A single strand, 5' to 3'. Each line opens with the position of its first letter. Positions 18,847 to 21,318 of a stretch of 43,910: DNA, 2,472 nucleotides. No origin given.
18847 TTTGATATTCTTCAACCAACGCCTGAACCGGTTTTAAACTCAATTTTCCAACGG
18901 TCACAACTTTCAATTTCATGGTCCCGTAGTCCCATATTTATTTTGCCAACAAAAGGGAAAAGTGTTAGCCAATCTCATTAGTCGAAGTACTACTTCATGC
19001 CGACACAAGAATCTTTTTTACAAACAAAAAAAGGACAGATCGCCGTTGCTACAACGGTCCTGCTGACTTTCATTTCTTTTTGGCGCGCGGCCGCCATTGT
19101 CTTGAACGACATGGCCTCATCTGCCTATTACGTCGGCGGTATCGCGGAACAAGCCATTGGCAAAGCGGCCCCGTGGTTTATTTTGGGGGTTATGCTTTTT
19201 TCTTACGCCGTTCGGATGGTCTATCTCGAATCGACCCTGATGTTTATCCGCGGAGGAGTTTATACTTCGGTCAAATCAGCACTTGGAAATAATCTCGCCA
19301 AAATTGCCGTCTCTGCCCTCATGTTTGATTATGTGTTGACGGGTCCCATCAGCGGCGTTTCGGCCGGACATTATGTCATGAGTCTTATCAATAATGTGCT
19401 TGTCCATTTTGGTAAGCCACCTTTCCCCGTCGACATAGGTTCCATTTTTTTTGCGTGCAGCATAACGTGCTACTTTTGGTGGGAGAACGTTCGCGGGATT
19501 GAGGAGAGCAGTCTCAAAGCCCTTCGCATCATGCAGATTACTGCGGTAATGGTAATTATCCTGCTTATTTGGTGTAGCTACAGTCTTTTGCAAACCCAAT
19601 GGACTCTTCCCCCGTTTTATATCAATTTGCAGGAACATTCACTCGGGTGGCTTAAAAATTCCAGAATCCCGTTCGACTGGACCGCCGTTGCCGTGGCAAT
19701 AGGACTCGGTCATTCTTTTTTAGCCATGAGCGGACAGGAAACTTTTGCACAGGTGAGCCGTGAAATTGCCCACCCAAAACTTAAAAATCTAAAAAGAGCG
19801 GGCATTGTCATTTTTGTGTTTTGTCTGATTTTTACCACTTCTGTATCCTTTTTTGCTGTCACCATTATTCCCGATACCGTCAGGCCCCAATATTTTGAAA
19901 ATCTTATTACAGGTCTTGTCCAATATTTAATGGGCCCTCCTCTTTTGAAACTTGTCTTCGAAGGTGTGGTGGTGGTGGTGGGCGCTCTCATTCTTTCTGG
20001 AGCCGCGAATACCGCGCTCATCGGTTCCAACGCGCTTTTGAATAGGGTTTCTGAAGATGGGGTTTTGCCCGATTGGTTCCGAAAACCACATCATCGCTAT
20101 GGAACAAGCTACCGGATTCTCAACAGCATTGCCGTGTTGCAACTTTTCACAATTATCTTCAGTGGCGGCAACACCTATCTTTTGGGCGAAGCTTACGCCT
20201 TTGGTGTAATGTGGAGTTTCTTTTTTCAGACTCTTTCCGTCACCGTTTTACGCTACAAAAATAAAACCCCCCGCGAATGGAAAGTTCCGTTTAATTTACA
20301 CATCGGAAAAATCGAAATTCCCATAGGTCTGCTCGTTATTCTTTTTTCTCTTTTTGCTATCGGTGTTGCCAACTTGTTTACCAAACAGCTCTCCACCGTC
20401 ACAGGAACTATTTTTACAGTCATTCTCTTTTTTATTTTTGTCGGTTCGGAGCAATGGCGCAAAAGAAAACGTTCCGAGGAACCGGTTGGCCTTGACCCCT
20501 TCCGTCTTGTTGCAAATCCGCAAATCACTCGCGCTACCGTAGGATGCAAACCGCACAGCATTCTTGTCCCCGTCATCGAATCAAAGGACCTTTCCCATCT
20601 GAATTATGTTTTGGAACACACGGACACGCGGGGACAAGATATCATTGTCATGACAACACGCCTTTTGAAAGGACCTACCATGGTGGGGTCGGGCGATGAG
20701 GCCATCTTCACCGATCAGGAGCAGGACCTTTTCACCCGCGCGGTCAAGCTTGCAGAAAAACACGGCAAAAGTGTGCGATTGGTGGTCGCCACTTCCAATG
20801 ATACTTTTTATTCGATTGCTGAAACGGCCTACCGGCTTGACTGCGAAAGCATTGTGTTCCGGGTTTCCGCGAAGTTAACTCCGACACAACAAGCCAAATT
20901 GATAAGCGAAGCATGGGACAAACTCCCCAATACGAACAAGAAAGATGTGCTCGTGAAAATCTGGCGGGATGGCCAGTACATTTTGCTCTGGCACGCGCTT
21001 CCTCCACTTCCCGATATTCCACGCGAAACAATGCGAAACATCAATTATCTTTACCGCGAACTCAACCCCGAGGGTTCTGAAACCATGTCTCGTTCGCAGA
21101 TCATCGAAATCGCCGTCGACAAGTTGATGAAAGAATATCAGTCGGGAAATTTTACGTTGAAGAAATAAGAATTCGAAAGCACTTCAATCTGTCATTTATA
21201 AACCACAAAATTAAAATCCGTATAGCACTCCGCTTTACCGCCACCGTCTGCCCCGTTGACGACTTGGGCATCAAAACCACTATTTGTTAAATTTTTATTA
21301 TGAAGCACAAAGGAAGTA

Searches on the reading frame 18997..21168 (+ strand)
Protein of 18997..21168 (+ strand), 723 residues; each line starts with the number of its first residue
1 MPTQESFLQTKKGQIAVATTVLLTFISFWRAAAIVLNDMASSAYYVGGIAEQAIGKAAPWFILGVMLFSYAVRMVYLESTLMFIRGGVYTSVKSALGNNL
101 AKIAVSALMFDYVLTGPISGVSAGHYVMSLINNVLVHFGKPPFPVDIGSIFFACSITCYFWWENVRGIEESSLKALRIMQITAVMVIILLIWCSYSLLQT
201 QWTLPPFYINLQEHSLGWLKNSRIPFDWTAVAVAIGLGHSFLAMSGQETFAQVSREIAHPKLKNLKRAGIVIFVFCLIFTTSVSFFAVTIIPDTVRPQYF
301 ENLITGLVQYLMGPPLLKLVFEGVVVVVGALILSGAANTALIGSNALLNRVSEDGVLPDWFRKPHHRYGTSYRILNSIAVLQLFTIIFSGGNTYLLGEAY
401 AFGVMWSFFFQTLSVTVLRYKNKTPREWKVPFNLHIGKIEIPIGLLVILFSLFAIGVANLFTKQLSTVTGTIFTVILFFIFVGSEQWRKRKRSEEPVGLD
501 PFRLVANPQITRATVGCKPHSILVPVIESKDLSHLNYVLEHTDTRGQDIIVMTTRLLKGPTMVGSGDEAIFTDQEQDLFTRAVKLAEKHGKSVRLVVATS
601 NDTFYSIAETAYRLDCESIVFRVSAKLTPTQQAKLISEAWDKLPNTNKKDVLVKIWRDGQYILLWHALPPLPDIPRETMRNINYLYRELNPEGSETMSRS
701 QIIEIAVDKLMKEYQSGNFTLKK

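Call 17: search_protein_families(library=pfam, proteins=[window:18997-21168:+], max_evalue=0.001)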
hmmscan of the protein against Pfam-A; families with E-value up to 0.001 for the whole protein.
window:18997-21168:+ (723 aa): 1 family
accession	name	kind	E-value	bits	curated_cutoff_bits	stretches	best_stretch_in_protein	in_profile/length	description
PF13520.12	AA_permease_2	-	3.3e-50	171.7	27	1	26-481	1-427/427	Amino acid permease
